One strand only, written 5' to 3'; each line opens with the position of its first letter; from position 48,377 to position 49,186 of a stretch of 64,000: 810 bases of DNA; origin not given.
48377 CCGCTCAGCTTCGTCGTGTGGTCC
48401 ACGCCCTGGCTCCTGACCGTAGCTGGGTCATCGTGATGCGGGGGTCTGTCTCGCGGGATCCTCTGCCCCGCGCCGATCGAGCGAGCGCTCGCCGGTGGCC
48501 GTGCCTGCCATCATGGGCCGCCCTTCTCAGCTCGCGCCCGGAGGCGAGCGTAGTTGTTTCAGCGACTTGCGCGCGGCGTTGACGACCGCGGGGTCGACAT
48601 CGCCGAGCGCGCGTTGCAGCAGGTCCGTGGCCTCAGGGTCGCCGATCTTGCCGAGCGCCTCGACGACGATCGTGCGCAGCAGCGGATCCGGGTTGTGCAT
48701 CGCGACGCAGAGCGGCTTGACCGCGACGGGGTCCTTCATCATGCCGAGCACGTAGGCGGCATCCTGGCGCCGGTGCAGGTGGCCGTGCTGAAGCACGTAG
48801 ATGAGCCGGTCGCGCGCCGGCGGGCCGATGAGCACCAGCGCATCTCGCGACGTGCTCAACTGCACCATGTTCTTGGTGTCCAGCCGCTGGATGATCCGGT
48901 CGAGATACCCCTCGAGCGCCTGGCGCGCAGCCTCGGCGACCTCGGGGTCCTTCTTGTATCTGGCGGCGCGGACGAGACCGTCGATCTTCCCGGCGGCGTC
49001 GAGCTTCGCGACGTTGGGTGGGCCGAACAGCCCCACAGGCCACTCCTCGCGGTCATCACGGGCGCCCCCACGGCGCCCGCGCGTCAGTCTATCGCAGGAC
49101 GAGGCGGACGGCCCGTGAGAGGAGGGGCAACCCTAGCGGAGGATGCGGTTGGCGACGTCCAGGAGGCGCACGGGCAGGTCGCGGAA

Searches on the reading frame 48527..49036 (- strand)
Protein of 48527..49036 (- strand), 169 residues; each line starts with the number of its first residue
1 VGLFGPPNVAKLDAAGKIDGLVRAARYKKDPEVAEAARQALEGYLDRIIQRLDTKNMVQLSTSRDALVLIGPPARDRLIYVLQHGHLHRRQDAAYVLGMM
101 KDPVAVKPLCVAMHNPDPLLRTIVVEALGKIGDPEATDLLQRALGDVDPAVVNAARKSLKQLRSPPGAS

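Call 44: search_protein_families(library=pfam, max_evalue=0.001, proteins=[window:48527-49036:-])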
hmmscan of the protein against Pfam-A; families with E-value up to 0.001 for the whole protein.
window:48527-49036:- (169 aa): 3 families
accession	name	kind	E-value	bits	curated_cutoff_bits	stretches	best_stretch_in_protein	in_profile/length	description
PF13646.12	HEAT_2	-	3.3e-16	59.8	27.7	1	107-165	2-61/88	HEAT repeats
PF03130.22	HEAT_PBS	-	1e-09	38.4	20.9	1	121-146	2-27/27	PBS lyase HEAT-like repeat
PF02985.28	HEAT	-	2.8e-05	24.4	23.5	0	107-132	3-28/31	HEAT repeat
